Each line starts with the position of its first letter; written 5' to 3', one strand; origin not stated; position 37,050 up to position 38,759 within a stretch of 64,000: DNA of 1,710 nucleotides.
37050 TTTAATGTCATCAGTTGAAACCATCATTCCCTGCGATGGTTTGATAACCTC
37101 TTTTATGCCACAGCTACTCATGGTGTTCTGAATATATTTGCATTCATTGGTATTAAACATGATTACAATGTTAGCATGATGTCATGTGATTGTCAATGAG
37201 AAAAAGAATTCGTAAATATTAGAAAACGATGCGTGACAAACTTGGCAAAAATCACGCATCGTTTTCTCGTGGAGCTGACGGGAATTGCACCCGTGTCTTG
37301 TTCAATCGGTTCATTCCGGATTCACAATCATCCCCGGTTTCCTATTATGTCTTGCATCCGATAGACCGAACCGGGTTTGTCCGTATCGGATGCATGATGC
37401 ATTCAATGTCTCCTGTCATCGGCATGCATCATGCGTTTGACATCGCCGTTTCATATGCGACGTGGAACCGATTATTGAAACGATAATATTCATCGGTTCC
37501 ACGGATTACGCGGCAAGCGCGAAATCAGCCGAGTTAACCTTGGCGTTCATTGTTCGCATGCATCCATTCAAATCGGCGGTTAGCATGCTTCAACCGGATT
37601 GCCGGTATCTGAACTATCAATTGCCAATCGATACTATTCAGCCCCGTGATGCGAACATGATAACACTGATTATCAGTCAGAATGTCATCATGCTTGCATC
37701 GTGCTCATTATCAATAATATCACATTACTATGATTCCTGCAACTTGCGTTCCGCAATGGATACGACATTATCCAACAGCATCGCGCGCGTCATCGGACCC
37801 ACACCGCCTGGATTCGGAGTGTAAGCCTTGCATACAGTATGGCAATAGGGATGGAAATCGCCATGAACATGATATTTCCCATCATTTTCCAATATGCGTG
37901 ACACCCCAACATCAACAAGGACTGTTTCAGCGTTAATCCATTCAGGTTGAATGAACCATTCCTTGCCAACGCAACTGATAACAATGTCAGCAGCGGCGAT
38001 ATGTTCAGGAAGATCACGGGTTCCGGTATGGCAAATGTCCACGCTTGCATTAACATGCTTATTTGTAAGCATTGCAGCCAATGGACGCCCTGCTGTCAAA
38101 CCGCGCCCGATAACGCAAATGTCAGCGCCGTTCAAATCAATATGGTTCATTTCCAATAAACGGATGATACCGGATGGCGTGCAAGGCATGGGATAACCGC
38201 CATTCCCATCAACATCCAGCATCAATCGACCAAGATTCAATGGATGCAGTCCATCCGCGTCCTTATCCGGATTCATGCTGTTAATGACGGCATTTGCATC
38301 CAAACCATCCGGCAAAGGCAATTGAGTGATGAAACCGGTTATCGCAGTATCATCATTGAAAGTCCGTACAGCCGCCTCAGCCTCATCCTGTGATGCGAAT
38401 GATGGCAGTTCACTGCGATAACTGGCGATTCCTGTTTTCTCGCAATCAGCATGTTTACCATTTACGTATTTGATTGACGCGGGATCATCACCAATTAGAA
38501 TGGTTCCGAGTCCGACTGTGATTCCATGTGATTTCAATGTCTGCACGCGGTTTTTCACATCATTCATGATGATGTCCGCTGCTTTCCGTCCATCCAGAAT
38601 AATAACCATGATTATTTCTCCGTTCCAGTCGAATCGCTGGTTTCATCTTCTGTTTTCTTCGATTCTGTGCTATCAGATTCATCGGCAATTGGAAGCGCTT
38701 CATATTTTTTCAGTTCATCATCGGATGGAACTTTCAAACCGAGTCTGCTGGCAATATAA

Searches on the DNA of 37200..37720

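Call 80: search_rna_families(source=window, start=37200, end=37720, threshold=gathering, show_alignments=1)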
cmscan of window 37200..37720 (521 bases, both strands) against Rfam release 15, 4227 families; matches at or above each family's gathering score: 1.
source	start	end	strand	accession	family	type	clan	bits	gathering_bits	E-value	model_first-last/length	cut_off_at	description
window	37267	37645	-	RF00023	tmRNA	Gene;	CL00001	47.4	47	1e-17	1-374/374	no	transfer-messenger RNA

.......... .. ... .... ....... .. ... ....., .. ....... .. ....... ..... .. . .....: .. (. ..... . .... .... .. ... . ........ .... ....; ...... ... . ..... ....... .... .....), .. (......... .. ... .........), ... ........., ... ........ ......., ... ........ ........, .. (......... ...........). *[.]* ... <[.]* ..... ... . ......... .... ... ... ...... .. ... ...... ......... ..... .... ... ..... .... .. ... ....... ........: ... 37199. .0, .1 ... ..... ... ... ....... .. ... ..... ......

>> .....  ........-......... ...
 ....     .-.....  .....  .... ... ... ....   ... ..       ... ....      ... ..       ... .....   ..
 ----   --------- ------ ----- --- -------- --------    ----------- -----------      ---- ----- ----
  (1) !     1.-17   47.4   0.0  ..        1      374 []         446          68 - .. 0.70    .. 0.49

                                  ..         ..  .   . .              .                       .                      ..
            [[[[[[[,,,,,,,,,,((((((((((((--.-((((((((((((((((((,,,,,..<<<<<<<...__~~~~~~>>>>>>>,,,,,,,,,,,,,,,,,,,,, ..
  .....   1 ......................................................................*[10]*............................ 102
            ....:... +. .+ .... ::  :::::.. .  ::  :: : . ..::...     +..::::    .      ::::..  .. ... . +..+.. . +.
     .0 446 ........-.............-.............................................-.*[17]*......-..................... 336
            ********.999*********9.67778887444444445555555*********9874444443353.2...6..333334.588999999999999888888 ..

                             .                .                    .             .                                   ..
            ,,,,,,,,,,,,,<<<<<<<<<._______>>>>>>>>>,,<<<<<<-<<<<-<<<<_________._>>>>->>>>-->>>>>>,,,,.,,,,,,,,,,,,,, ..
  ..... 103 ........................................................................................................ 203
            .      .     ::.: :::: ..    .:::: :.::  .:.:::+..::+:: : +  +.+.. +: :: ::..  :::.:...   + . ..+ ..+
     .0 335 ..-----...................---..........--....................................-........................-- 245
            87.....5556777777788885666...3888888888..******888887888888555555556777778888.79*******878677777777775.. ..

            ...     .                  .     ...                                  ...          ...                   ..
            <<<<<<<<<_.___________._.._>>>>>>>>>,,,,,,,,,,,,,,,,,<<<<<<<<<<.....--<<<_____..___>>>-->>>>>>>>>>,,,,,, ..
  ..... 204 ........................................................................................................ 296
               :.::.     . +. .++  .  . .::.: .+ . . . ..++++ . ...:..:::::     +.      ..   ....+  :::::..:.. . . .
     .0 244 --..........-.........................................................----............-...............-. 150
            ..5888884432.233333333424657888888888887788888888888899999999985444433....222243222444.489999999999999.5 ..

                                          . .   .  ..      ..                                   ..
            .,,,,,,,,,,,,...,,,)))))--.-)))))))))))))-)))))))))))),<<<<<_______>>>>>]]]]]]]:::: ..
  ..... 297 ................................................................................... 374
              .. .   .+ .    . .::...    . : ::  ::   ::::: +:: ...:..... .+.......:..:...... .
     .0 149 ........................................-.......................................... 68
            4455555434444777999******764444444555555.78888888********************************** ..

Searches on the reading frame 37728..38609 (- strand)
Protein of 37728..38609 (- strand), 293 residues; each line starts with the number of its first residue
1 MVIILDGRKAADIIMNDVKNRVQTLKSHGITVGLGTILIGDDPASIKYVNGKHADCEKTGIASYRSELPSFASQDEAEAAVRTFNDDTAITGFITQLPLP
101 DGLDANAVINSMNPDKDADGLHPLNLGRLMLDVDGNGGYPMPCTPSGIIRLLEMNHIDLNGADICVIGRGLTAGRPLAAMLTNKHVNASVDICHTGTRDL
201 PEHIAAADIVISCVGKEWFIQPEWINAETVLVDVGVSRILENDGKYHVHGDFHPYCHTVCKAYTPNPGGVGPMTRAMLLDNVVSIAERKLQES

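Call 45: find_related_loci(query=A5, collection=genome_contigs, flank=10000)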
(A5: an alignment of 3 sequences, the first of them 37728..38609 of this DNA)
Query A5 (293 aa) in genome_contigs; peptide patterns used: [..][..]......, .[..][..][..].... (x = any residue, [..] = any of these).
600 stretches matched a pattern (row limit reached: there are more); 571 encode a relative of the query (tblastn E <= 1e-3); the best 80 are kept; 80 distinct loci.
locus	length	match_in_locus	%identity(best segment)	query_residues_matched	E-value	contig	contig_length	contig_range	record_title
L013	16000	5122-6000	52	1-293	1e-96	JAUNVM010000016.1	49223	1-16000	MAG: Flaviflexus sp. isolate S7A_St_33 NODE_280_length_49223_cov_15.787707, whole genome shotgun sequence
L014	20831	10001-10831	54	4-288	2e-95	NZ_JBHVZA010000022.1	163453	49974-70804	Streptomyces sp. NPDC058308 NPDC058308_T37_A6.ctg-0022, whole genome shotgun sequence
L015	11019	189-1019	54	4-288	2e-95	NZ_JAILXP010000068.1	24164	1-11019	Streptomyces sp. UNOB3_S3 contig_68, whole genome shotgun sequence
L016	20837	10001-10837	54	4-290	2e-95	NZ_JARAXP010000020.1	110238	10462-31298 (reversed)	Streptomyces sp. ME02-8801-2C NODE_20_length_110238_cov_54.139760, whole genome shotgun sequence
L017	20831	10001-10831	54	4-288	2e-95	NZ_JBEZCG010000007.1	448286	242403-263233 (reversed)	Streptomyces sp. NPDC041068 NPDC041068_69_G11.ctg-0007, whole genome shotgun sequence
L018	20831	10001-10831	54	4-288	5e-95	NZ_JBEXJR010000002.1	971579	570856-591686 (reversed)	Streptomyces sp. NPDC004732 NPDC004732_9_A7.ctg-0002, whole genome shotgun sequence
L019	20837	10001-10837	53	4-290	5e-95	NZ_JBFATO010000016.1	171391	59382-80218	Streptomyces sp. NPDC052701 NPDC052701_79_E4.ctg-0016, whole genome shotgun sequence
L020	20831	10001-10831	54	4-288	3e-95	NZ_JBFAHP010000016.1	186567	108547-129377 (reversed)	Streptomyces sp. NPDC050732 NPDC050732_119_A11.ctg-0016, whole genome shotgun sequence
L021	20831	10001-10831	54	4-288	6e-95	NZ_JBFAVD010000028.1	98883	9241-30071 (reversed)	Streptomyces sp. NPDC052225 NPDC052225_21_C2.ctg-0028, whole genome shotgun sequence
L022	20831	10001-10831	54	4-288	4e-95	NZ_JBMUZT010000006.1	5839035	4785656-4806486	Streptomyces sp. G5(2025) contig_1, whole genome shotgun sequence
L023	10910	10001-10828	54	4-287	9e-95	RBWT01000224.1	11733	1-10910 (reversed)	Streptomyces huasconensis strain HST28 NODE_224_length_11733_cov_30.4619_ID_447, whole genome shotgun sequence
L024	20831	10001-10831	52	4-289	2e-94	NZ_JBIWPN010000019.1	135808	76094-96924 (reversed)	Kitasatospora sp. NPDC101155 NPDC101155_277_A10.ctg-0019, whole genome shotgun sequence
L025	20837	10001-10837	53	4-290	2e-94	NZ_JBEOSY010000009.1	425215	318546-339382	Streptomyces sp. NPDC096057 NPDC096057_221_F2.ctg-0009, whole genome shotgun sequence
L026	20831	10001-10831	54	4-288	3e-94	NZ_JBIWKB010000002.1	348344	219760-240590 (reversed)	Streptomyces sp. NPDC102462 NPDC102462_412_C10.ctg-0002, whole genome shotgun sequence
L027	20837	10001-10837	53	4-290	2e-94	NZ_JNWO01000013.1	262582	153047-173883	Streptomyces xylophagus strain NRRL B-12029 contig13.1, whole genome shotgun sequence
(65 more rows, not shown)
